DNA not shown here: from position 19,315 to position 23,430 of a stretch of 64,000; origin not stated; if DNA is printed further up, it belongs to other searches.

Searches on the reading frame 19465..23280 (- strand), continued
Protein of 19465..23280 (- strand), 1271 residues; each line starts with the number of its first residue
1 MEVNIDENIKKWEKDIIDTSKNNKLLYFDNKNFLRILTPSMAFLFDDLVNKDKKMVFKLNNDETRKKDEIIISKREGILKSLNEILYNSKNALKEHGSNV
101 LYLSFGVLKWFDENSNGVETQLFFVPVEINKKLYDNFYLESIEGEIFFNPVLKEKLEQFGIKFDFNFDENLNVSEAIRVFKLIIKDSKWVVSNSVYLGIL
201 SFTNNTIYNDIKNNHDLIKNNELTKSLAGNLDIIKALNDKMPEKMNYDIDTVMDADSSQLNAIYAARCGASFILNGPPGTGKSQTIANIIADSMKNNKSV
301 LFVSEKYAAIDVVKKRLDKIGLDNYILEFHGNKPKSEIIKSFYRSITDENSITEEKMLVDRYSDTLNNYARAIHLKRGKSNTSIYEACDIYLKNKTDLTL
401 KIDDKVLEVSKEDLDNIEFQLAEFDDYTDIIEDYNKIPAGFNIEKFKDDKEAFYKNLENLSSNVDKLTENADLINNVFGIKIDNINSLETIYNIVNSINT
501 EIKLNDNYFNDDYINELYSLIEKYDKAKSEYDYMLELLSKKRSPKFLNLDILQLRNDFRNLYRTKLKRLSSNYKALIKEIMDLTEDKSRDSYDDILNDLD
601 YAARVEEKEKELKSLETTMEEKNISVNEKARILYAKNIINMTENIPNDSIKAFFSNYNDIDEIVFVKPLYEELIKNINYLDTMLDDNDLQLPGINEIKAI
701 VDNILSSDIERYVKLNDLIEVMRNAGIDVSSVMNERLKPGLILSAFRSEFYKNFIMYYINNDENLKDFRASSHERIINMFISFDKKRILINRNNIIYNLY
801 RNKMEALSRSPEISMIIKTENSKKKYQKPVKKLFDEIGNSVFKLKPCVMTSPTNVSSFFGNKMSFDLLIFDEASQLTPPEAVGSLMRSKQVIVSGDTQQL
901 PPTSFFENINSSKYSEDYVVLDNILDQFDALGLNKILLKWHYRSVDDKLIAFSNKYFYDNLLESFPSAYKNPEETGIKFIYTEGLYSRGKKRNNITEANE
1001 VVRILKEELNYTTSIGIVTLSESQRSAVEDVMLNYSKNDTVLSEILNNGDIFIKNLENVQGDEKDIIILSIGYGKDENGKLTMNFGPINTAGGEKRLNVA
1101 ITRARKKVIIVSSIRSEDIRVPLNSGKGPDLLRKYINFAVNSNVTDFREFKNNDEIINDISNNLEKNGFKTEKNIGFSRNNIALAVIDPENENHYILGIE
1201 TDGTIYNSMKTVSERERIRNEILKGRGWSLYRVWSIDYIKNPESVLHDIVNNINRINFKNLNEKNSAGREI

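Call 30: search_solved_structures(query=window:19465-23280:-, max_evalue=0.001)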
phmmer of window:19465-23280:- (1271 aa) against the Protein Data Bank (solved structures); distinct sequences matched with E-value up to 0.001: 15.
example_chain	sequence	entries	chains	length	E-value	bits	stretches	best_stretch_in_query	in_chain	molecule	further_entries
2xzo_A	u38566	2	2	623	7.1e-15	57.1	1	862-1115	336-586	REGULATOR OF NONSENSE TRANSCRIPTS 1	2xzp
2gjk_A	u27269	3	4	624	7.1e-15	57.1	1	862-1115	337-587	Regulator of nonsense transcripts 1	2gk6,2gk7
6ej5_A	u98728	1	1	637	7.6e-15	57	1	862-1115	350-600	Regulator of nonsense transcripts 1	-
2wjv_A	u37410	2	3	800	1.7e-14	55.9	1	862-1115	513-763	REGULATOR OF NONSENSE TRANSCRIPTS 1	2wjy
9qwn_A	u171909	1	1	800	1.7e-14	55.8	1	862-1115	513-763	Isoform 2 of Regulator of nonsense transcripts 1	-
4b3f_X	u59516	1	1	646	1.3e-10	42.9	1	864-1116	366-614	DNA-BINDING PROTEIN SMUBP-2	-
4b3g_A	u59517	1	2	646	1.3e-10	42.9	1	864-1116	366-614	DNA-BINDING PROTEIN SMUBP-2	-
8rd3_A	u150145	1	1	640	1.1e-09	39.9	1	864-1116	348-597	ATP-dependent helicase NAM7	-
5eaw_A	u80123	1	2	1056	1.9e-09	39.1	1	842-963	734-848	DNA replication ATP-dependent helicase/nuclease DNA2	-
5eax_A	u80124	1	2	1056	1.9e-09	39.1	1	842-963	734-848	DNA replication ATP-dependent helicase/nuclease DNA2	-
5ean_A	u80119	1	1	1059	2e-09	39.1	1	842-963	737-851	DNA replication ATP-dependent helicase/nuclease DNA2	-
2xzl_A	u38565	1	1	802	2.5e-09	38.7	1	864-1116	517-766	ATP-DEPENDENT HELICASE NAM7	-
9qdq_A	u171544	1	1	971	4.3e-09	37.9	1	864-1116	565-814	ATP-dependent helicase NAM7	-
5mzn_A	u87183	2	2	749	9.5e-06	26.9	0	863-1114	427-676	Helicase SEN1,Helicase SEN1 | Helicase SEN1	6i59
8ftm_A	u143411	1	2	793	0.00015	22.9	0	847-1112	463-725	5'-3' RNA helicase-like protein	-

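Call 33: find_related_loci(query=A1, collection=genome_contigs, flank=10000)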
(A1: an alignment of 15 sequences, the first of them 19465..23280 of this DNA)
Query A1 (1271 aa) in genome_contigs; peptide patterns used: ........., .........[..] (x = any residue, [..] = any of these).
600 stretches matched a pattern (row limit reached: there are more); 592 encode a relative of the query (tblastn E <= 1e-3); the best 80 are kept; 80 distinct loci.
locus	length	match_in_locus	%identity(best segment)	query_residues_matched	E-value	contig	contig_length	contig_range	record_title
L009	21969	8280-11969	30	81-1257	5e-154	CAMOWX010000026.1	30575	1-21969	MAG: uncultured Clostridia bacterium isolate SRR873601_bin.102_metaWRAP_v1.3_MAG genome assembly, contig: NODE_3465_leng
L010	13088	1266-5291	30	10-1271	6e-150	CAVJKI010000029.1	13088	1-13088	Sodaliphilus sp. isolate H07677-L1_cleanbin_000016 genome assembly, contig: Spades_H07677-L1_contig_2798, whole genome s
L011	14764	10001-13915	28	7-1241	2e-148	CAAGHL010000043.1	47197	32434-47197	MAG TPA_asm: Clostridia bacterium, isolate HGM11380, WGS project CAAGHL010000000 data, contig: SRS476271_15_k119_141908,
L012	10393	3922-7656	28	78-1270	4e-146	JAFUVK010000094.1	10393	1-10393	MAG: Muribaculaceae bacterium isolate RGIG4861 Roe_deer_Rumen-1__c224501, whole genome shotgun sequence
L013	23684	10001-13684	28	12-1269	1e-145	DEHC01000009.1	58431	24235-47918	MAG TPA_asm: Gammaproteobacteria bacterium UBA2810 UBA2810_contig_2177, whole genome shotgun sequence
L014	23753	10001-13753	30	5-1254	2e-161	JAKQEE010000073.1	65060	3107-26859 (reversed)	MAG: Pseudomonadota bacterium isolate USDE_maxbin.087_sub k141_885831, whole genome shotgun sequence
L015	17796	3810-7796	28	9-1241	9e-138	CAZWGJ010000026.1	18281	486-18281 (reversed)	MAG TPA_asm: uncultured Desulfovibrio sp. isolate binchicken_co323_324 genome assembly, contig: NODE_3037_length_18281_c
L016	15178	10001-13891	29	9-1241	8e-138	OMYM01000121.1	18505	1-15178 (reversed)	uncultured Erysipelotrichaceae bacterium isolate RUG087 genome assembly, contig: k87_7852153, whole genome shotgun seque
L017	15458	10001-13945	29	12-1254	2e-136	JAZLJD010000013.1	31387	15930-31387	MAG: Lachnospiraceae bacterium isolate T1900044968_TA20190030.MAGScoT_cleanbin_000015 SGB_4014_k141_2178261, whole genom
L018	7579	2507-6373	30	1-1254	5e-136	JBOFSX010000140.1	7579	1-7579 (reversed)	MAG: Anaeroplasmataceae bacterium isolate WFFMC_MAG_645 k139_72261_flag=1_multi=5.0000_len=7579, whole genome shotgun se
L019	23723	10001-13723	28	80-1259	5e-135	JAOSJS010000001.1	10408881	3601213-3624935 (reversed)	MAG: Ardenticatenaceae bacterium isolate FR_9 contig_134_pilon, whole genome shotgun sequence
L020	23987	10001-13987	29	12-1246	1e-135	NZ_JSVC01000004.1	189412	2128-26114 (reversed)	Flavihumibacter solisilvae strain 3-3 contig4, whole genome shotgun sequence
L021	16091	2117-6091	28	12-1254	1e-133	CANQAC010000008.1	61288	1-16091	MAG: uncultured Akkermansia sp. isolate Lapin-001__bin87 genome assembly, contig: Lapin-001__NODE_696_length_61288_cov_1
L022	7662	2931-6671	27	80-1253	4e-133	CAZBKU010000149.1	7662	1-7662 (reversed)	MAG TPA_asm: uncultured Thermoplasmatales archaeon isolate binchicken_co207_194 genome assembly, contig: NODE_12304_leng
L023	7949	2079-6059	27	7-1238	2e-131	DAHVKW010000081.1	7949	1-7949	MAG TPA_asm: Actinobacteria bacterium isolate clean513 NODE_81_length_7949_cov_4.259400, whole genome shotgun sequence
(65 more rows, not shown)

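Call 50: find_encoding_contigs(protein=P0002, flank=10000, max_places=3)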
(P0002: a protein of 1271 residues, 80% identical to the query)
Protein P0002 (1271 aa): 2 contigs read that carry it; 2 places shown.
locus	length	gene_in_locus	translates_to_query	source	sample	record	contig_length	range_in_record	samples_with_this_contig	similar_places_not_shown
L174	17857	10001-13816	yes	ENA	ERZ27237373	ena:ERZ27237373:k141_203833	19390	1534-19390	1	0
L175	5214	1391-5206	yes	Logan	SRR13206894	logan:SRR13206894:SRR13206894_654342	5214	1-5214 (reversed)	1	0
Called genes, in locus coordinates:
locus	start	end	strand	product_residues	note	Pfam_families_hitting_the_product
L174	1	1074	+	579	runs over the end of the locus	PF00009:GTP_EFTU, PF01926:MMR_HSR1, PF03144:GTP_EFTU_D2 (faint), PF11987:IF-2, PF14578:GTP_EFTU_D4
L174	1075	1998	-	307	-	PF01699:Na_Ca_ex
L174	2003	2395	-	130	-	PF02675:AdoMet_dc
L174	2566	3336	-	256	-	PF24409:wHTH-PRTase_assc (weak)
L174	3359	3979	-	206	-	PF02581:TMP-TENI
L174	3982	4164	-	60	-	-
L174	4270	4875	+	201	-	PF01022:HTH_5 (weak), PF08279:HTH_11 (weak), PF13412:HTH_24 (weak)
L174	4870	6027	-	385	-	PF01663:Phosphodiest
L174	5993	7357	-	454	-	PF01656:CbiA, PF13500:AAA_26, PF07685:GATase_3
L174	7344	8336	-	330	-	PF11760:CbiG_N, PF01890:CbiG_C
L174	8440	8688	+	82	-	-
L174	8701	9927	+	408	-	PF07690:MFS_1, PF00083:Sugar_tr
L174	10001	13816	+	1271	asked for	PF13195:DUF4011, PF13086:AAA_11 (weak), PF13245:AAA_19 (faint), PF13086:AAA_11, PF13087:AAA_12, PF18741:MTES_1575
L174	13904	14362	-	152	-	PF13404:HTH_AsnC-type (faint), PF13412:HTH_24, PF01037:AsnC_trans_reg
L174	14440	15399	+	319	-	PF00152:tRNA-synt_2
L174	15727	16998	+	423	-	PF13173:AAA_14, PF13635:DUF4143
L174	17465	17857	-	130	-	?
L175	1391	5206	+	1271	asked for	PF13195:DUF4011, PF13086:AAA_11 (weak), PF13245:AAA_19 (faint), PF13086:AAA_11, PF13087:AAA_12, PF18741:MTES_1575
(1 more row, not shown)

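Call 51: search_protein_families(library=ncbifam, proteins=[window:19465-23280:-], max_evalue=0.001)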
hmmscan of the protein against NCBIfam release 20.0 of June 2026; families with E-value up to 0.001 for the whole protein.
window:19465-23280:- (1271 aa): 7 families
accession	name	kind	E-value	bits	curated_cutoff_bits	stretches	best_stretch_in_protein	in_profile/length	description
NF058533.1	antiphage_ProA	equivalog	7.2e-272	905.7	1500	1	73-1265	451-1715/1903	anti-phage protein ProA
NF042953.1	Hhe_antiphage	equivalog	6.4e-175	584.1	2000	2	722-1262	1131-1689/1797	DUF4011 domain-containing anti-phage protein Hhe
TIGR00376.1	TIGR00376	hypoth_equivalog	1.1e-31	110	348.9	2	801-1115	300-612/639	IGHMBP2 family helicase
NF040671.1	PLuB_AAA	exception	2e-23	81.8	999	2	862-1113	960-1231/1256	PLuB system helicase-like protein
TIGR01448.2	helicase_RecD2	equivalog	1.4e-06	26.8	500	1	175-301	250-363/713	SF1B family DNA helicase RecD2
TIGR01447.1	recD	equivalog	0.00014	20.6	310.15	0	251-296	142-190/597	exodeoxyribonuclease V subunit alpha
NF009883.0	PRK13341.1-4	equivalog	0.00062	17.8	668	0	261-324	48-114/729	AAA family ATPase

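Call 70: search_dna_similar(query=window:19465-23280:-, collection=plasmids, mode=protein, max_rows=15)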
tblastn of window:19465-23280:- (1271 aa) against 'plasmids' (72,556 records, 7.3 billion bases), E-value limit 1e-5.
Records with a match: 627; places in all: 686; records where one place covers at least 80% of the query: 3.
Best place of each record, by identity: <60% 627.
By first word of the organism name: Klebsiella 245; Ralstonia 118; Acinetobacter 44; Agrobacterium 26; Rhizobium 23; Raoultella 11; Vibrio 9; Mesorhizobium 6; Paracoccus 6; Sinorhizobium 5; and 86 more.
By predicted mobility (MOB-suite, as given by PLSDB): conjugative 251; non-mobilizable 219; mobilizable 157.
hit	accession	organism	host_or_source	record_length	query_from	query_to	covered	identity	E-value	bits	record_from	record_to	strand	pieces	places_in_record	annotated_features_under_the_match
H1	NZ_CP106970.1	Haloferax alexandrinus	-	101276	5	1241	97%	29.1%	3e-136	469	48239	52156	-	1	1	DUF4011 domain-containing protein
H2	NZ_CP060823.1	Cylindrospermopsis curvispora GIHE-G1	Water for algae observation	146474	4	1244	86%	32.9%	4e-86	485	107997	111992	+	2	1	DUF4011 domain-containing protein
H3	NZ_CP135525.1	Halomontanus rarus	Salt lake,Salt lake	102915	5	1246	89%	30.6%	6e-88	526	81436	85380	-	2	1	DUF4011 domain-containing protein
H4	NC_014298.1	Halalkalicoccus jeotgali B3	-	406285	1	1247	76%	32.8%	7e-99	538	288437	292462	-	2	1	DUF4011 domain-containing protein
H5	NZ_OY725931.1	Bacteroides finegoldii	-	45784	12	1246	69%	34.9%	1e-83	475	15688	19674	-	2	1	DUF3320 domain-containing protein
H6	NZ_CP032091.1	Pseudoalteromonas donghaensis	cell culture,seawater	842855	1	1246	74%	32.0%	9e-86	462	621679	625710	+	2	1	DUF4011 domain-containing protein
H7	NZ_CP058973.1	Pseudoalteromonas sp. JSTW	cell culture,marine sediment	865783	1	1246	74%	31.9%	7e-85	459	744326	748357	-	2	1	DUF4011 domain-containing protein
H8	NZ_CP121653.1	Rhizobium sp. CB3171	Calliandra calothyrsus,cell culture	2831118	20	1243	74%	31.4%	4e-76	437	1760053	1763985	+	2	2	record has no annotation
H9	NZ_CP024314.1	Rhizobium sp. NXC24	Phaseolus vulgaris,cell culture,plant ...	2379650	20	1243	74%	31.2%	7e-76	428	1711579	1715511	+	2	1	record has no annotation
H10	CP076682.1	Pseudoalteromonas shioyasakiensis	isolated microorganism,Ocean water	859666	1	1246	70%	32.6%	8e-84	466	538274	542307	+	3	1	none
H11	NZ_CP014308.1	Burkholderia sp. PAMC 26561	single cell,lichen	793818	6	1238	70%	32.0%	1e-80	464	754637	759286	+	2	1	DUF3320 domain-containing protein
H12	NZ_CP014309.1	Burkholderia sp. PAMC 26561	single cell,lichen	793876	6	1238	70%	32.0%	1e-80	464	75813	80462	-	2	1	DUF3320 domain-containing protein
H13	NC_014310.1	Ralstonia solanacearum PSI07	-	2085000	50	1246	69%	32.8%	6e-86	462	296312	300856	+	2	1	none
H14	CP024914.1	Cyanobacterium sp. HL-69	cell culture,enrichment cultures from ...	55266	92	1238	70%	32.0%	2e-75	443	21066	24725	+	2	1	DNA helicase-related protein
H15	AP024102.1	Ralstonia solanacearum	-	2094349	52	1242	68%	32.9%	8e-85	460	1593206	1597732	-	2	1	hypothetical protein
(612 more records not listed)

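Call 72: find_encoding_contigs(protein=P0014, flank=8000, max_places=3)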
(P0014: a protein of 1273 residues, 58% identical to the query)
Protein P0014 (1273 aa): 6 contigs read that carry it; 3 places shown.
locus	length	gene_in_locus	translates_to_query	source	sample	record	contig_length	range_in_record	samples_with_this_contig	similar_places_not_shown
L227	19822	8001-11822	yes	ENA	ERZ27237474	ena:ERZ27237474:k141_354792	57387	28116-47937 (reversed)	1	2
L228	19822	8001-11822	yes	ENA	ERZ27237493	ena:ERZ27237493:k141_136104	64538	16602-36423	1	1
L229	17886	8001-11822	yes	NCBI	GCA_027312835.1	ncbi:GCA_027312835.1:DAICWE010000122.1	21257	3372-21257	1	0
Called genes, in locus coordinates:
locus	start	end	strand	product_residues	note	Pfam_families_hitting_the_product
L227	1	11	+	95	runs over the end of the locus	PF13183:Fer4_8 (faint), PF05187:Fer4_ETF_QO, PF12797:Fer4_2 (faint), PF13237:Fer4_10 (weak), PF00037:Fer4 (faint), PF12838:Fer4_7 (weak), PF13187:Fer4_9 (weak), PF25160:LdpA_Fe-S-bd (weak), +2 more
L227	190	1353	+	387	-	PF00291:PALP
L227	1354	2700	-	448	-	PF01656:CbiA, PF13500:AAA_26 (weak), PF07685:GATase_3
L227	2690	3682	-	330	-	PF11760:CbiG_N, PF01890:CbiG_C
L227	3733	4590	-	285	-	PF02775:TPP_enzyme_C, PF12367:PFO_beta_C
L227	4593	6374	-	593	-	PF01558:POR, PF01855:POR_N, PF17147:PFOR_II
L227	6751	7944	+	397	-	PF07690:MFS_1, PF00083:Sugar_tr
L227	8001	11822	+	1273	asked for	PF13195:DUF4011, PF13086:AAA_11, PF13245:AAA_19 (faint), PF13086:AAA_11, PF13087:AAA_12, PF18741:MTES_1575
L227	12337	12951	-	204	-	PF00857:Isochorismatase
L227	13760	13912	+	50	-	-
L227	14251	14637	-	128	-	PF13380:CoA_binding_2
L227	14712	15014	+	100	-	PF02150:Zn_ribbon_RPB9 (weak), PF12760:Zn_ribbon_IS1595 (faint), PF01096:Zn_ribbon_TFIIS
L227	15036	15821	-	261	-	PF00753:Lactamase_B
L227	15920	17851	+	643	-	PF02518:HATPase_c, PF00204:DNA_gyraseB, PF01751:Toprim, PF13662:Toprim_4 (weak), PF00986:DNA_gyraseB_C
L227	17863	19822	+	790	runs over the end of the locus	PF00521:DNA_topoisoIV, PF03989:DNA_gyraseA_C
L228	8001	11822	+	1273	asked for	PF13195:DUF4011, PF13086:AAA_11, PF13245:AAA_19 (faint), PF13086:AAA_11, PF13087:AAA_12, PF18741:MTES_1575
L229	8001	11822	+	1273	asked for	PF13195:DUF4011, PF13086:AAA_11, PF13245:AAA_19 (faint), PF13086:AAA_11, PF13087:AAA_12, PF18741:MTES_1575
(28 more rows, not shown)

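Call 73: find_encoding_contigs(protein=P0016, flank=8000, max_places=2)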
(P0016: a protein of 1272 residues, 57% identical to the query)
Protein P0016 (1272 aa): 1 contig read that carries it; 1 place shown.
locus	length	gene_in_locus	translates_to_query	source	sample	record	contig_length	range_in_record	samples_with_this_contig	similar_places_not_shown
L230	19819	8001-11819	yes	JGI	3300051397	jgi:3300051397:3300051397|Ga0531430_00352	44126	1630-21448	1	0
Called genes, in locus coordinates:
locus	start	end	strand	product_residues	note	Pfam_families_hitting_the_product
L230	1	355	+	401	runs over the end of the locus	PF05201:GlutR_N, PF01488:Shikimate_DH, PF03807:F420_oxidored, PF00745:GlutR_dimer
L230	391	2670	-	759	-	PF05317:Thermopsin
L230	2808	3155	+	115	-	-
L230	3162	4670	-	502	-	PF00474:SSF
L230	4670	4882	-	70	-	PF11755:DUF3311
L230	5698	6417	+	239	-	PF02540:NAD_synthase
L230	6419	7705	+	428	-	PF00999:Na_H_Exchanger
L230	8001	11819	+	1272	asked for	PF04851:ResIII (faint), PF13195:DUF4011, PF13086:AAA_11, PF13245:AAA_19 (faint), PF13086:AAA_11, PF13087:AAA_12, PF18741:MTES_1575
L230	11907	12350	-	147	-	PF01978:TrmB (weak), PF13404:HTH_AsnC-type (weak), PF13412:HTH_24, PF01022:HTH_5 (faint), PF09339:HTH_IclR (faint), PF01037:AsnC_trans_reg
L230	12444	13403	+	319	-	PF00152:tRNA-synt_2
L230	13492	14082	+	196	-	PF02348:CTP_transf_3, PF12804:NTP_transf_3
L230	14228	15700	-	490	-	PF07690:MFS_1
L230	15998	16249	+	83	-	-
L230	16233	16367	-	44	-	PF04166:PdxA (weak)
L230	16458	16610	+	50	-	-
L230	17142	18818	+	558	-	-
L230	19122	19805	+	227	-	PF01177:Asp_Glu_race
